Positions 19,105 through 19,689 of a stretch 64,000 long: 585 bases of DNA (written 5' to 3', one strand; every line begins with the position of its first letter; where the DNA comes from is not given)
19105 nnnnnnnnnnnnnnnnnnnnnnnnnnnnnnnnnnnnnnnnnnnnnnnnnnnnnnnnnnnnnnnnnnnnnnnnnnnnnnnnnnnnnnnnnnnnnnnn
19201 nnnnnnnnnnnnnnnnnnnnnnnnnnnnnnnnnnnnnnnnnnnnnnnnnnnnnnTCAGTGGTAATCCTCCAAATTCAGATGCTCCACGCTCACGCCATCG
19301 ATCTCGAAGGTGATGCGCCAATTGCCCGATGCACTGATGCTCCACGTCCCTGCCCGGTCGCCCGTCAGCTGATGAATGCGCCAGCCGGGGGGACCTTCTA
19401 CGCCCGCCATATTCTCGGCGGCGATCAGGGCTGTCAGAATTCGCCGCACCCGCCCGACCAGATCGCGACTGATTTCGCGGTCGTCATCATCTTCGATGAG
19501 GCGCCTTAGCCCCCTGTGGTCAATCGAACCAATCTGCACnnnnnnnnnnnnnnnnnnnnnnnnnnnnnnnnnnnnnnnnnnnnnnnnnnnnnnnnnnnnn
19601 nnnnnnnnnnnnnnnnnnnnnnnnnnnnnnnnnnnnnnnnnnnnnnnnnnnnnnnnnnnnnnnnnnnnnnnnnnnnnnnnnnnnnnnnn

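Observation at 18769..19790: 81-bp direct duplication of the clpA 3' end and terminator brackets the higBA cassette: an att-like footprint at an insertion hotspot downstream of clpS-clpA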

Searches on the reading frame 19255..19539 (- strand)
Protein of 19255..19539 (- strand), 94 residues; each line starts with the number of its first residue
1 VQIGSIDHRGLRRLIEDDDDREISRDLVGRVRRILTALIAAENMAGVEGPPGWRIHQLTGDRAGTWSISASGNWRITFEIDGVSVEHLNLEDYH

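Call 6: search_protein_families(library=pfam, proteins=[window:19255-19539:-])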
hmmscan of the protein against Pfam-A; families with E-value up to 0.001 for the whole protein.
window:19255-19539:- (94 aa): 1 family
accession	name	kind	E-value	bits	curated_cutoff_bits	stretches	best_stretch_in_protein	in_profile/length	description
PF05015.19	HigB-like_toxin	-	2.4e-12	47.6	27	1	7-94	4-91/91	RelE-like toxin of type II toxin-antitoxin system HigB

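Call 16: find_encoding_contigs(protein=window:19255-19539:-, flank=10000, max_places=10)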
Protein window:19255-19539:- (94 aa): 7 contigs read that carry it; 5 places shown.
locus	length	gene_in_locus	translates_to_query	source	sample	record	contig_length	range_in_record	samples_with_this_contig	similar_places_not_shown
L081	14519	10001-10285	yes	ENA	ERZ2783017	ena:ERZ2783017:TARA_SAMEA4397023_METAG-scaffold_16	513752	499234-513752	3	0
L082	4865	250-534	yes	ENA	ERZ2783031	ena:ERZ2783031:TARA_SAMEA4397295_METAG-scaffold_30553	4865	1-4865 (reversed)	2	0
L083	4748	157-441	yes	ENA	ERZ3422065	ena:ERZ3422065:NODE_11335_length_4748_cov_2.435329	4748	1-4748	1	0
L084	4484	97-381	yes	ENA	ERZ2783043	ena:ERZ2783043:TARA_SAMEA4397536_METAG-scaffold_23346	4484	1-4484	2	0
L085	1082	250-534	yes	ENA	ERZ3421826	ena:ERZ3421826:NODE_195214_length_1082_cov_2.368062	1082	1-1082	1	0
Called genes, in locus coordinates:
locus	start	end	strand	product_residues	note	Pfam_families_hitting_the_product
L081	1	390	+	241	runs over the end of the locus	PF03656:Pam16 (weak), PF00226:DnaJ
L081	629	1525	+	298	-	PF00483:NTP_transferase, PF12804:NTP_transf_3 (weak)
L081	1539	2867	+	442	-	PF03721:UDPG_MGDP_dh_N, PF00984:UDPG_MGDP_dh, PF03720:UDPG_MGDP_dh_C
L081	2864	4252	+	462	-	PF02878:PGM_PMM_I, PF02879:PGM_PMM_II, PF02880:PGM_PMM_III, PF00408:PGM_PMM_IV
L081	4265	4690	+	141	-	PF06094:GGACT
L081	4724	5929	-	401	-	PF00768:Peptidase_S11, PF13354:Beta-lactamase2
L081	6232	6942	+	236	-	-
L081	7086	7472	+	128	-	PF02617:ClpS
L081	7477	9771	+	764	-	PF02861:Clp_N, PF23569:NBD_SMAX1 (weak), PF00004:AAA, PF17871:AAA_lid_9, PF00004:AAA, PF07724:AAA_2, PF07728:AAA_5, PF10431:ClpB_D2-small, +8 more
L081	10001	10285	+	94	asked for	PF05015:HigB-like_toxin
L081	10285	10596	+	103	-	PF01381:HTH_3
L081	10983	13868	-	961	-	PF22733:NNH1, PF24883:NPHP3_N (faint), PF23952:LRR_EndoS (faint), PF05729:NACHT, PF25019:LRR_R13L1-DRL21 (faint), PF13306:LRR_5 (weak), PF23598:LRR_14 (weak), PF12799:LRR_4 (weak)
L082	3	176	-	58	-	?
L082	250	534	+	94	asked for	PF05015:HigB-like_toxin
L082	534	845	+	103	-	PF01381:HTH_3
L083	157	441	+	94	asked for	PF05015:HigB-like_toxin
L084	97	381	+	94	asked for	PF05015:HigB-like_toxin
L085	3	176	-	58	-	?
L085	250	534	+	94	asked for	PF05015:HigB-like_toxin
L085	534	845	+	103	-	PF01381:HTH_3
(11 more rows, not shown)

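Call 39: search_protein_families(library=ncbifam, proteins=[window:19255-19539:-], max_evalue=10)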
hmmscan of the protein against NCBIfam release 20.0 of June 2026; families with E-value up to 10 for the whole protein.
window:19255-19539:- (94 aa): 1 family
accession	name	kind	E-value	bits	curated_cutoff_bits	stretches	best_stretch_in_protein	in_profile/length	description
TIGR02385.1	RelE_StbE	subfamily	0.0061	17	27.9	1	24-86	20-74/88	type II toxin-antitoxin system mRNA interferase toxin, RelE/StbE family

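Call 40: find_homologous_proteins(query=window:19255-19539:-, max_evalue=1e-10)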
Query window:19255-19539:- (94 aa): 1373 proteins with E <= 1e-10 among 1380 candidates; the best 120 are listed.
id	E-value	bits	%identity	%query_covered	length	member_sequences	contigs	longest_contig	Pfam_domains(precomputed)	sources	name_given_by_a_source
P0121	2.7e-50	186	90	100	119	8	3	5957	PF05015.19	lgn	-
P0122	1.3e-48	181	87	100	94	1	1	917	PF05015.19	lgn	-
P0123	5.5e-44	166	81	100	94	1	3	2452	PF05015.19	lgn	-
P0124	2.4e-43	164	81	100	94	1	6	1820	PF05015.19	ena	-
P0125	3.5e-43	164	81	100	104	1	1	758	PF05015.19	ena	-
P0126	8.3e-43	162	78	100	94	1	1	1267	PF05015.19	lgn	-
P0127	8.3e-43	162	77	100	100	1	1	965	PF05015.19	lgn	-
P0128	2.3e-42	161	78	100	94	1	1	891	PF05015.19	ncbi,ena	-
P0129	6.3e-42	160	77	100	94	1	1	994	PF05015.19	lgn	-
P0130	9.3e-42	159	78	100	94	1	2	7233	PF05015.19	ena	-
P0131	1.3e-41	159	79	100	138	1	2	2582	PF05015.19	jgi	jgi:proteic killer suppression protein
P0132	1.4e-41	158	76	100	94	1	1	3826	PF05015.19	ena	-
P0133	2.5e-41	158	78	100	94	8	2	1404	PF05015.19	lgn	-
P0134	2.7e-41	158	78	100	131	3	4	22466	PF05015.19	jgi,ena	jgi:toxin HigB-1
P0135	4.3e-41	157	77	100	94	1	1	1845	PF05015.19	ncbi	-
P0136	4.8e-41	157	76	100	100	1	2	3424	PF05015.19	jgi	-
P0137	5.5e-41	157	73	100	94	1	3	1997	PF05015.19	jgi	jgi:proteic killer suppression protein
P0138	5.7e-41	157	78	100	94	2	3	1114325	PF05015.19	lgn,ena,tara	tara:strand:+ start:417 stop:701 length:285 start_codon:yes stop_codon:yes gene_type:complete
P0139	6.6e-41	156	77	100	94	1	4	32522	PF05015.19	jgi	jgi:proteic killer suppression protein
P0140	8.2e-41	156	78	100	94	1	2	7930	PF05015.19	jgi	jgi:proteic killer suppression protein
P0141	9.6e-41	156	78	100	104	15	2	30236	PF05015.19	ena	-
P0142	1.2e-40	156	79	100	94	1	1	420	PF05015.19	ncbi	-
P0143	1.4e-40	155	76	100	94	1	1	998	PF05015.19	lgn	-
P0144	1.6e-40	155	76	100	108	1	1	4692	PF05015.19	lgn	-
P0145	1.7e-40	155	77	100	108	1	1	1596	PF05015.19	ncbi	-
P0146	2.0e-40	155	73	100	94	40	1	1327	PF05015.19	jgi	-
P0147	2.1e-40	155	77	100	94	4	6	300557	PF05015.19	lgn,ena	-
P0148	2.3e-40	155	76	100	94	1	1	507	PF05015.19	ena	-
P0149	2.4e-40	155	73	100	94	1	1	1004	PF05015.19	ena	-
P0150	2.7e-40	154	76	100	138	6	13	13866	PF05015.19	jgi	jgi:toxin HigB-1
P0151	2.8e-40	154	74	100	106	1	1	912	PF05015.19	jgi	-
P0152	3.0e-40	154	76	100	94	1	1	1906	PF05015.19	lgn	-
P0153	4.0e-40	154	73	100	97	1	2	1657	PF05015.19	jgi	jgi:proteic killer suppression protein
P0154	4.5e-40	154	72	100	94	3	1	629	PF05015.19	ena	-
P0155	5.0e-40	153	73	100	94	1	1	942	PF05015.19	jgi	jgi:proteic killer suppression protein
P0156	5.1e-40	153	76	100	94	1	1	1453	PF05015.19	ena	-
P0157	5.9e-40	153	74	100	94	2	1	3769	PF05015.19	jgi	jgi:toxin HigB-1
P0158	5.9e-40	153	73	100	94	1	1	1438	PF05015.19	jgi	jgi:toxin HigB-1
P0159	6.2e-40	153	76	100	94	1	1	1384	PF05015.19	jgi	jgi:proteic killer suppression protein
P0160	6.4e-40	153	74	100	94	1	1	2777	PF05015.19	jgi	jgi:toxin HigB-1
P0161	6.7e-40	153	77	100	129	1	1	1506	PF05015.19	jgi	jgi:toxin HigB-1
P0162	7.5e-40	153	74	100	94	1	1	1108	PF05015.19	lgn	-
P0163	7.6e-40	153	74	100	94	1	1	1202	PF05015.19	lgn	-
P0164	1.1e-39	152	73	100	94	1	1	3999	PF05015.19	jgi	jgi:proteic killer suppression protein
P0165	1.2e-39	152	74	100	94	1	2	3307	PF05015.19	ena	-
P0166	1.3e-39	152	74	100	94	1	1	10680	PF05015.19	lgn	-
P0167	1.5e-39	152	73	100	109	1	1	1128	PF05015.19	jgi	jgi:toxin HigB-1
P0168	1.7e-39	152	76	100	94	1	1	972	PF05015.19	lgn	-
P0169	1.8e-39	152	73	100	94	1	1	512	PF05015.19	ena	-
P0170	1.9e-39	152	74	100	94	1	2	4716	PF05015.19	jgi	jgi:proteic killer suppression protein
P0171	2.1e-39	151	72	100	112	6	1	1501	PF05015.19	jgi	jgi:toxin HigB-1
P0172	2.2e-39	151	74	100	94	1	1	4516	PF05015.19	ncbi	ncbi:MAG: type II toxin-antitoxin system RelE/ParE family toxin [Beijerinckiaceae bacterium]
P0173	2.3e-39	151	74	100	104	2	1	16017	PF05015.19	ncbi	-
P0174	2.6e-39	151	72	100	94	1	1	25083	PF05015.19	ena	-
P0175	2.6e-39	151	76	100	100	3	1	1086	PF05015.19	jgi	jgi:proteic killer suppression protein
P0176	2.7e-39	151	74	100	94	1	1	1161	PF05015.19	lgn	-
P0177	2.7e-39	151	74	100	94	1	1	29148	PF05015.19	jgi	jgi:proteic killer suppression protein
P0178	3.0e-39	151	70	100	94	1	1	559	PF05015.19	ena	-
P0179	3.0e-39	151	74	100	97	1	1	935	PF05015.19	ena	-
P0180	3.1e-39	151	72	100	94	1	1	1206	PF05015.19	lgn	-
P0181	3.2e-39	151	73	100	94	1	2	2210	PF05015.19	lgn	-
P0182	3.4e-39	151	72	100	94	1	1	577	PF05015.19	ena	-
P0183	3.6e-39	151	72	100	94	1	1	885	PF05015.19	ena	-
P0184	3.7e-39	151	76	100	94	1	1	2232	PF05015.19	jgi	jgi:proteic killer suppression protein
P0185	3.7e-39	151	76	100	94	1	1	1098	PF05015.19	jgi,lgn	jgi:proteic killer suppression protein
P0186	3.9e-39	151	72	100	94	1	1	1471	PF05015.19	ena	-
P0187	4.0e-39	151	70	100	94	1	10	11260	PF05015.19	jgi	jgi:toxin HigB-1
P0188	4.0e-39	151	71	100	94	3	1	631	PF05015.19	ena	-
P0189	4.4e-39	150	72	100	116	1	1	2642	PF05015.19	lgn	-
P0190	4.5e-39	150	71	100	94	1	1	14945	PF05015.19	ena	-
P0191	4.6e-39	150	72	100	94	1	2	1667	PF05015.19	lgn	-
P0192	4.7e-39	150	73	100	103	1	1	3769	PF05015.19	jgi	-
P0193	4.7e-39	150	74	100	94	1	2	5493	PF05015.19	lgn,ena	-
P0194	4.9e-39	150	73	100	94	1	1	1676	PF05015.19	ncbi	-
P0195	4.9e-39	150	76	100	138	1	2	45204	PF05015.19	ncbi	ncbi:MAG: type II toxin-antitoxin system RelE/ParE family toxin [Methylocella sp.]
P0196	5.0e-39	150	71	100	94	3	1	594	PF05015.19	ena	-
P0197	5.0e-39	150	72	100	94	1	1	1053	PF05015.19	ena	-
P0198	5.0e-39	150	74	100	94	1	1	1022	PF05015.19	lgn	-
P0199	5.1e-39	150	74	100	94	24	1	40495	PF05015.19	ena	-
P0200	5.1e-39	150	74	100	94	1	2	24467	PF05015.19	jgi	jgi:toxin HigB-1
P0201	5.1e-39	150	76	100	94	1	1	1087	PF05015.19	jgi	jgi:proteic killer suppression protein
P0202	5.3e-39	150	74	100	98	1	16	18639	PF05015.19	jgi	jgi:proteic killer suppression protein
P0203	5.4e-39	150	71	100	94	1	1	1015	PF05015.19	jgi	-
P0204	6.0e-39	150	76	100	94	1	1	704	PF05015.19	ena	-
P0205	6.1e-39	150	70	100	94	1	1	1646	PF05015.19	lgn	-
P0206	6.3e-39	150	72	100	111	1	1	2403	PF05015.19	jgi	jgi:proteic killer suppression protein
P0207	7.0e-39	150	73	100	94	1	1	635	PF05015.19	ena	-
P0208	7.1e-39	150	71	100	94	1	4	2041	PF05015.19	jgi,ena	-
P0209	7.8e-39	150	71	100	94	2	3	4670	PF05015.19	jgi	jgi:proteic killer suppression protein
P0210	8.3e-39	150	76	100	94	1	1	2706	PF05015.19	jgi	jgi:proteic killer suppression protein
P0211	8.6e-39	150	71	100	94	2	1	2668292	PF05015.19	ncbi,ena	-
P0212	8.6e-39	150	71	100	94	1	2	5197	PF05015.19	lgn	-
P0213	8.9e-39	149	73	100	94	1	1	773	PF05015.19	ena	-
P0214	9.0e-39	149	76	100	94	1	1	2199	PF05015.19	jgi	jgi:proteic killer suppression protein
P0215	9.4e-39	149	71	100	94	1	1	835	PF05015.19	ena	-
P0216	1.0e-38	149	72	100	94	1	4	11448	PF05015.19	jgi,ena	jgi:toxin HigB-1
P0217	1.1e-38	149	72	100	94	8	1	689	PF05015.19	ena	-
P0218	1.2e-38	149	73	100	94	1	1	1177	PF05015.19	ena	-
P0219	1.3e-38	149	70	100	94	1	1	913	PF05015.19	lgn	-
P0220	1.3e-38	149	73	100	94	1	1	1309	PF05015.19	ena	-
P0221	1.5e-38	149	71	100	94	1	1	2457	PF05015.19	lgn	-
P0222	1.5e-38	149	71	100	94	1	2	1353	PF05015.19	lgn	-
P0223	1.5e-38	149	70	100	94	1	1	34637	PF05015.19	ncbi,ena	-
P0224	1.5e-38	149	73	100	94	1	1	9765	PF05015.19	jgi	jgi:proteic killer suppression protein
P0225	1.6e-38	149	71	100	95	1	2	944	PF05015.19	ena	-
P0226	1.6e-38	149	70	100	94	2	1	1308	PF05015.19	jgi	jgi:toxin HigB-1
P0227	1.6e-38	149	72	100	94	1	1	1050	PF05015.19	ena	-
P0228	1.6e-38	149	69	100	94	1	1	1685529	PF05015.19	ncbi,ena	-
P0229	1.7e-38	149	72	100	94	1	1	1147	PF05015.19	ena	-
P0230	1.8e-38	149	75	95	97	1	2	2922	PF05015.19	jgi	jgi:proteic killer suppression protein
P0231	1.9e-38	148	71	100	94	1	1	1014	PF05015.19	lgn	-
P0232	1.9e-38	148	70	100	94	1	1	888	PF05015.19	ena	-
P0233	2.0e-38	148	71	100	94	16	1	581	PF05015.19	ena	-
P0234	2.1e-38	148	71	100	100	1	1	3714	PF05015.19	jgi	jgi:proteic killer suppression protein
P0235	2.1e-38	148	72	100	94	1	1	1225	PF05015.19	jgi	jgi:proteic killer suppression protein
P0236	2.3e-38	148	72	100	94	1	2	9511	PF05015.19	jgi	jgi:proteic killer suppression protein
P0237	2.3e-38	148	72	100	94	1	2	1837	PF05015.19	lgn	-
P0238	2.4e-38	148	72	100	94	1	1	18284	PF05015.19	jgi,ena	jgi:proteic killer suppression protein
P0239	2.5e-38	148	71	100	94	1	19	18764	PF05015.19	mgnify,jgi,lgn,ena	mgnify:FL=1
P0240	2.5e-38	148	70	100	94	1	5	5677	PF05015.19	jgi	jgi:proteic killer suppression protein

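Call 41: find_encoding_contigs(protein=P0121, flank=6000, max_places=4)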
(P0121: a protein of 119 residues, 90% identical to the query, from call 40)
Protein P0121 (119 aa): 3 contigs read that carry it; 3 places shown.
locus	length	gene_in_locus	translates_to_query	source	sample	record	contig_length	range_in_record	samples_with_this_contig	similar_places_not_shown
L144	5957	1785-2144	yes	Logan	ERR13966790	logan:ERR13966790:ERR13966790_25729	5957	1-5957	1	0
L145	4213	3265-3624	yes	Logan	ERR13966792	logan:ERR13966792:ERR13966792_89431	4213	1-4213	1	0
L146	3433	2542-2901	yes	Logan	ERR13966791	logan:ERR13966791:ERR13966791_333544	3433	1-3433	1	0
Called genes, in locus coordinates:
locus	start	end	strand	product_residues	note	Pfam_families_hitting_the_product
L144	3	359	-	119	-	?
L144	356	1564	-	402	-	PF02441:Flavoprotein, PF04127:DFP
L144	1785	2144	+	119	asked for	PF05015:HigB-like_toxin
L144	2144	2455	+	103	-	PF12844:HTH_19 (weak), PF01381:HTH_3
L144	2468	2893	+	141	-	-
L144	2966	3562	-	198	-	PF00881:Nitroreductase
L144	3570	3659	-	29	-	-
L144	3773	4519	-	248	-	PF14518:Haem_oxygenas_2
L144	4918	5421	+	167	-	PF01047:MarR, PF12802:MarR_2, PF13412:HTH_24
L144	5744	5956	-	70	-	?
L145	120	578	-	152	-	PF13686:DrsE_2 (faint)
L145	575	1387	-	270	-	PF00899:ThiF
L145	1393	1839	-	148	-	PF00692:dUTPase, PF22769:DCD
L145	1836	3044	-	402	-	PF02441:Flavoprotein, PF04127:DFP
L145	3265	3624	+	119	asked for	PF05015:HigB-like_toxin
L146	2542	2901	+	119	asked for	PF05015:HigB-like_toxin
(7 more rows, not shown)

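Call 42: find_encoding_contigs(protein=P0138, flank=6000, max_places=4)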
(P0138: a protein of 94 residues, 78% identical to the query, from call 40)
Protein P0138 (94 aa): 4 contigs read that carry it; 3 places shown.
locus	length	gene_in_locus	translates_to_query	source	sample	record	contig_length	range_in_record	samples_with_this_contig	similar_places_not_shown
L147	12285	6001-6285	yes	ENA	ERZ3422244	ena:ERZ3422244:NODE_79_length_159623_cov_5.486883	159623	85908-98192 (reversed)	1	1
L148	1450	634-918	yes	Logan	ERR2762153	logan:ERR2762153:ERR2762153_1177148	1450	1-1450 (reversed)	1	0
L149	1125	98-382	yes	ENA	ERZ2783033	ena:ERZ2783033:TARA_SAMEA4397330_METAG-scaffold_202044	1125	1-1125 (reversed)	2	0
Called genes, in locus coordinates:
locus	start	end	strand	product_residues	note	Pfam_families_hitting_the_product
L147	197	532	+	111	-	-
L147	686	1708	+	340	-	PF03401:TctC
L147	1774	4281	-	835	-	PF12704:MacB_PCD, PF02687:FtsX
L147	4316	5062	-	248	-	PF00005:ABC_tran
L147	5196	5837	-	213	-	PF00903:Glyoxalase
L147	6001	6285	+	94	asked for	PF05015:HigB-like_toxin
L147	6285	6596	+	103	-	PF01381:HTH_3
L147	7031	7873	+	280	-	PF00561:Abhydrolase_1, PF12146:Hydrolase_4, PF12697:Abhydrolase_6 (weak)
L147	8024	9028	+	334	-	PF02900:LigB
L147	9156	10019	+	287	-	PF13714:PEP_mutase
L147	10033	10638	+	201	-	-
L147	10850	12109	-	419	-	PF05977:MFS_3, PF07690:MFS_1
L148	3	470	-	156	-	?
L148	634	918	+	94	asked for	PF05015:HigB-like_toxin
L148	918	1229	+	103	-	PF01381:HTH_3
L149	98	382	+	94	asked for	PF05015:HigB-like_toxin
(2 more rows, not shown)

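Call 48: search_protein_families(library=ncbifam, proteins=[L144:2468-2893:+], max_evalue=0.01)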
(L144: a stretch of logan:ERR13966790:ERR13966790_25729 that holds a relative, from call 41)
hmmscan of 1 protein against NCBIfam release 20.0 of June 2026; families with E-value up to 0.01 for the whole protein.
L144:2468-2893:+ (141 aa): 1 family
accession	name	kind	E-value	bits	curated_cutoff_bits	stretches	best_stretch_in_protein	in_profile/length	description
TIGR02607.1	antidote_HigA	equivalog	1.1e-24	86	47.7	1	4-80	3-80/81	HigA family addiction module antitoxin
